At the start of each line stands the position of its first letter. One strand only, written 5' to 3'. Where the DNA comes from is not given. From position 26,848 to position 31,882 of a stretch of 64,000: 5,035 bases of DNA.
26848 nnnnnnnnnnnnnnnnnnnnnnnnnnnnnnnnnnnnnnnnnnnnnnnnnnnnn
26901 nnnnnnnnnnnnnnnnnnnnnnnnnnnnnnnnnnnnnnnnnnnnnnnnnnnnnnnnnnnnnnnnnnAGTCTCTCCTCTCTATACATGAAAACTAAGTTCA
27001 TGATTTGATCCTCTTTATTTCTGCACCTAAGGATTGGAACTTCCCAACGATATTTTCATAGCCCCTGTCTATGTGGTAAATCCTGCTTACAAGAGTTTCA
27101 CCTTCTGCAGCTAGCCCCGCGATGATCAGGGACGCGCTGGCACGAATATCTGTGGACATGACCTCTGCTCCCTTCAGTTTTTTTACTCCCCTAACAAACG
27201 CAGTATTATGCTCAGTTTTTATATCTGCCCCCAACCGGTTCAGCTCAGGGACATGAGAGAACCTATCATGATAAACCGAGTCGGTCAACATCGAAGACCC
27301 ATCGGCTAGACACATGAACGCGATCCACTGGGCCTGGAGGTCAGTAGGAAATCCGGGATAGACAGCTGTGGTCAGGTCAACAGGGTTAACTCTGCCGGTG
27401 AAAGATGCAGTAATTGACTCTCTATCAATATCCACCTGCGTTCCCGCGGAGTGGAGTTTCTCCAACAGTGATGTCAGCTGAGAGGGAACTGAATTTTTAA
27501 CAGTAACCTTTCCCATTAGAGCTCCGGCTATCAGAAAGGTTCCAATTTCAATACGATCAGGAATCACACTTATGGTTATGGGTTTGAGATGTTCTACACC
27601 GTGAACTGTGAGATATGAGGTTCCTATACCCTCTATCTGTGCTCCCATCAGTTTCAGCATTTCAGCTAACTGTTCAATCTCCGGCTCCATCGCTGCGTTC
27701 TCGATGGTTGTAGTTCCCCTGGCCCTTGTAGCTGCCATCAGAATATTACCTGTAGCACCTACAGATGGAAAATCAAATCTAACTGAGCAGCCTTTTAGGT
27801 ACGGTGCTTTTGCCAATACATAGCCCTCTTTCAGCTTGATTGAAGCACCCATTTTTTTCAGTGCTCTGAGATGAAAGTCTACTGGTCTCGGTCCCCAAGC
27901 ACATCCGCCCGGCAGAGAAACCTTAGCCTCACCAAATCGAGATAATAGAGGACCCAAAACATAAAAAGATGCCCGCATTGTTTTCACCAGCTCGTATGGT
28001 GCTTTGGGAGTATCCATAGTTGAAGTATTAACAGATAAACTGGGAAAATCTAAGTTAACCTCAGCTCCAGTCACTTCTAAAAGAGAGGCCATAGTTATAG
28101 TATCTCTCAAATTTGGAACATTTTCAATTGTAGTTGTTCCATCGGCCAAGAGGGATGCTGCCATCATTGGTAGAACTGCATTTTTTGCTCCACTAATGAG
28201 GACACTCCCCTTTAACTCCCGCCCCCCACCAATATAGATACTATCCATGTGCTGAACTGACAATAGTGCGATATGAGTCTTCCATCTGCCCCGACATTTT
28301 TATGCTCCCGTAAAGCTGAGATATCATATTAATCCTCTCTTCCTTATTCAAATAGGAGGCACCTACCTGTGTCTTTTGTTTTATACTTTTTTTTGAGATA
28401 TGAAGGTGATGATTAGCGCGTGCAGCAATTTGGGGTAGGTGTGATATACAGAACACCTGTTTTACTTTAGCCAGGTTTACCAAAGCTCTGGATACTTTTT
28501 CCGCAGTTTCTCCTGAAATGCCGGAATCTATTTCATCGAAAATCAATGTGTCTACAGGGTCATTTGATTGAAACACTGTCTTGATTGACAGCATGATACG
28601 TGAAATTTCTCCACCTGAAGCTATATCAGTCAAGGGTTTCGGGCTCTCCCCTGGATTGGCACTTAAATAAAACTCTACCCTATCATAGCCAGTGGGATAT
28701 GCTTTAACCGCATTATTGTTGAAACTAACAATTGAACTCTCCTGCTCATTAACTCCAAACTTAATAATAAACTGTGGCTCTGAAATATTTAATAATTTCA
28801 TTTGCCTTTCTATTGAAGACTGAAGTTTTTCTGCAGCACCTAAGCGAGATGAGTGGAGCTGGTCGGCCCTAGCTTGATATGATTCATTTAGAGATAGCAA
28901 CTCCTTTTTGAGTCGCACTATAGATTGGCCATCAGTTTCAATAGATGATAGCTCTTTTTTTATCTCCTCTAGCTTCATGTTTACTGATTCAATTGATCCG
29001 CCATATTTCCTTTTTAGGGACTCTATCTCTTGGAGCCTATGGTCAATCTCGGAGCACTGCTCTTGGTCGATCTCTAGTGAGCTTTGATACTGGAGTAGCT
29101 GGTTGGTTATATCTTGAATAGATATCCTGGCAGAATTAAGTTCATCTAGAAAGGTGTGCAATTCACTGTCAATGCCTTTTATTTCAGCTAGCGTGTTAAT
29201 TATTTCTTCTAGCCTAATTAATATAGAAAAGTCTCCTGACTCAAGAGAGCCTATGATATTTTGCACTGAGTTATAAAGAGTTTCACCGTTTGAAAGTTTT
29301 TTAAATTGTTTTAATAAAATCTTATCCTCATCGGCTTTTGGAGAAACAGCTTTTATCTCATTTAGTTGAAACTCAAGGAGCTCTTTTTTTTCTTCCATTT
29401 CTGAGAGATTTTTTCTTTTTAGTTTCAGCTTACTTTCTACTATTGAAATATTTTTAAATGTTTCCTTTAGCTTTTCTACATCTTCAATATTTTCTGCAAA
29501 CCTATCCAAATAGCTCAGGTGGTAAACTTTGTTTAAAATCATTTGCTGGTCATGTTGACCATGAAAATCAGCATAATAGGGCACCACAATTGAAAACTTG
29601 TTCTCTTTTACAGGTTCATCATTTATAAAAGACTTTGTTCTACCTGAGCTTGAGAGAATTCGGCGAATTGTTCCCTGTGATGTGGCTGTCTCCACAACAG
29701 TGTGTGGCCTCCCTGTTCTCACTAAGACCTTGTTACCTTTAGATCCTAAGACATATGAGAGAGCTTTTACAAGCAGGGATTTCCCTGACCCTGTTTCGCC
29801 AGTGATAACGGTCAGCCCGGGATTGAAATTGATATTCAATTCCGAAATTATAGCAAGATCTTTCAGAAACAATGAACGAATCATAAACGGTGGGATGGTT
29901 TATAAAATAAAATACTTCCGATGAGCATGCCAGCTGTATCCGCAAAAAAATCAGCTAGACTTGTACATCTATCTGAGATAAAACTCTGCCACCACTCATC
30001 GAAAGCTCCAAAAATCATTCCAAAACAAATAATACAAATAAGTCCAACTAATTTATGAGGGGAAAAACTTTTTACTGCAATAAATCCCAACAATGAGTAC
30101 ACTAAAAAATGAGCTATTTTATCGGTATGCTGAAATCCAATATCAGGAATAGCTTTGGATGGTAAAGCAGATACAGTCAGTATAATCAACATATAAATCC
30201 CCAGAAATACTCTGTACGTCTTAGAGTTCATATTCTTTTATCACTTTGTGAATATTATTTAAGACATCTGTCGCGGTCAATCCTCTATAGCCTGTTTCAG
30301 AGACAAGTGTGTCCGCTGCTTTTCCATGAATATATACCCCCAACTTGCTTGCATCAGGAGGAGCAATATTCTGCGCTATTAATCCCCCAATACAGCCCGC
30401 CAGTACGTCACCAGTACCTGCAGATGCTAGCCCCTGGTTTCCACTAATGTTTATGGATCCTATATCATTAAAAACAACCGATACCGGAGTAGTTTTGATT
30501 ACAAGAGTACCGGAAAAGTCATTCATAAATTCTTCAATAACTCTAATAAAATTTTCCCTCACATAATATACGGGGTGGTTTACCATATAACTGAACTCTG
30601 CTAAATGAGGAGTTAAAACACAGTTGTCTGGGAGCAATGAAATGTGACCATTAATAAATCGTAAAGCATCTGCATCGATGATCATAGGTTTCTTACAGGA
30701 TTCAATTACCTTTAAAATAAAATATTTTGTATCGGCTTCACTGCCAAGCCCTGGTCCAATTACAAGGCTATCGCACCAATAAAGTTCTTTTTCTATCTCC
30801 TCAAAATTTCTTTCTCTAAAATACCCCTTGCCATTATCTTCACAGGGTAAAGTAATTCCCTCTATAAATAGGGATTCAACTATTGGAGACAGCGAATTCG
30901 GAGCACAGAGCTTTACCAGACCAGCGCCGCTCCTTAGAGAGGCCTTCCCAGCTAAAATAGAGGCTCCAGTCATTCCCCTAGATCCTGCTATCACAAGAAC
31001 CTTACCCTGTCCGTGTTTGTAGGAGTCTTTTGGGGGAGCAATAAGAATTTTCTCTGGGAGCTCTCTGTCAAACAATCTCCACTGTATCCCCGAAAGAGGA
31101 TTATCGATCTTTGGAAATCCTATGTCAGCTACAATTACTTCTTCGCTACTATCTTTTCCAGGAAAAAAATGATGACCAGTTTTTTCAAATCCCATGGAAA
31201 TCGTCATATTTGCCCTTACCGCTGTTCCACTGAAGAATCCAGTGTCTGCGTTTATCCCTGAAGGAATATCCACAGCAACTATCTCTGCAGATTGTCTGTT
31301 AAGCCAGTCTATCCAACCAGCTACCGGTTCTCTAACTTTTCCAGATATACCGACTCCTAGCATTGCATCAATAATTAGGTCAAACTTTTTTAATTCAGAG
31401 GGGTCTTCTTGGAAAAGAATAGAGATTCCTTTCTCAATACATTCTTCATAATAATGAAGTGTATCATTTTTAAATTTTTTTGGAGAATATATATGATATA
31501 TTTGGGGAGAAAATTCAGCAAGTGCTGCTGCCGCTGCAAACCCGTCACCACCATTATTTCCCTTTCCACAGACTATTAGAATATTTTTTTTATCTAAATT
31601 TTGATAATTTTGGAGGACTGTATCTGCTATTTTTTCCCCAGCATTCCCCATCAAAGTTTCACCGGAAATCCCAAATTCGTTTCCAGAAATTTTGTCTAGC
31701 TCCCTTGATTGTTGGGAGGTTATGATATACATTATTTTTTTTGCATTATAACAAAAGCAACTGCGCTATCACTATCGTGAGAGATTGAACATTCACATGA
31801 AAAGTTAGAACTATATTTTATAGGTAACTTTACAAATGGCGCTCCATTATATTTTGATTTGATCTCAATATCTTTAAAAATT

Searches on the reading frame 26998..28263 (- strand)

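Call 15: search_protein_families(library=ncbifam, proteins=[window:26998-28263:-], max_evalue=0.00001)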
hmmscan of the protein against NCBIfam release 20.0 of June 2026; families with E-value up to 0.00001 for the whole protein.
window:26998-28263:- (421 aa): 5 families
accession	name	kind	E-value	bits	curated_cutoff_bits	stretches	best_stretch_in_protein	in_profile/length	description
NF006873.0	PRK09369.1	subfamily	6.6e-167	555.4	297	1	6-420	1-418/419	UDP-N-acetylglucosamine 1-carboxyvinyltransferase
TIGR01072.1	murA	equivalog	1.1e-162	541.5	392.7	1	6-418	1-416/416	UDP-N-acetylglucosamine 1-carboxyvinyltransferase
NF009470.0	PRK12830.1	equivalog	5.7e-139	463.4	552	1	6-420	1-416/417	UDP-N-acetylglucosamine 1-carboxyvinyltransferase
TIGR01356.1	aroA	equivalog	5.6e-25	88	287.25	1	20-404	2-404/415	3-phosphoshikimate 1-carboxyvinyltransferase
NF011381.1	PRK14806.1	equivalog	1.7e-12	46.4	902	1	9-280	304-581/733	bifunctional prephenate dehydrogenase/3-phosphoshikimate 1-carboxyvinyltransferase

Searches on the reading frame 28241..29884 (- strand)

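Call 15: search_protein_families(library=ncbifam, proteins=[window:28241-29884:-], max_evalue=0.00001)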
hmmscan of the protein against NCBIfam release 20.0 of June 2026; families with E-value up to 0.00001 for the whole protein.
window:28241-29884:- (547 aa): 8 families
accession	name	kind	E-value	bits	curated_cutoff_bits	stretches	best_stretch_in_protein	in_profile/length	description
TIGR00634.1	recN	equivalog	8e-129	431.1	407.85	2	72-531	96-550/563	DNA repair protein RecN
NF008121.0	PRK10869.1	equivalog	7.1e-97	325.2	418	2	72-528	92-537/553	DNA repair protein RecN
NF045780.1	TrlF_fam_ATP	equivalog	2.7e-15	56.2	350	1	14-383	301-726/944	TrlF family AAA-like ATPase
TIGR02169.1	SMC_prok_A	equivalog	7e-13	47.2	729.4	0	17-53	18-54/1165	chromosome segregation protein SMC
NF045487.1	ASRP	equivalog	3.2e-12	45.8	300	1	13-188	5-186/593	archaea-specific SMC-related protein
TIGR02857.1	CydD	equivalog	3.9e-07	29.4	435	0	423-495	460-528/529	thiol reductant ABC exporter subunit CydD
TIGR02168.1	SMC_prok_B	equivalog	4.8e-07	27.9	567.35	0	16-54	17-55/1181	chromosome segregation protein SMC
NF040873.1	AztA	equivalog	1.6e-06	27.9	220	0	11-59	6-55/191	zinc ABC transporter ATP-binding protein AztA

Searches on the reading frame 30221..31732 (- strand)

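Call 63: search_protein_families(library=pfam, proteins=[window:30221-31732:-], max_evalue=1e-8)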
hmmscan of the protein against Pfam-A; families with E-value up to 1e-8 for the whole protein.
window:30221-31732:- (503 aa): 2 families
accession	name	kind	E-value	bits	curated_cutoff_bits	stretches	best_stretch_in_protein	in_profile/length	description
PF03853.21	YjeF_N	-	2.1e-45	155.2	24.9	1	25-186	2-169/169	YjeF-related protein N-terminus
PF01256.23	Carb_kinase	-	5.4e-45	154.2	27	1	245-494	1-240/242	NAD(P)H-hydrate dehydratase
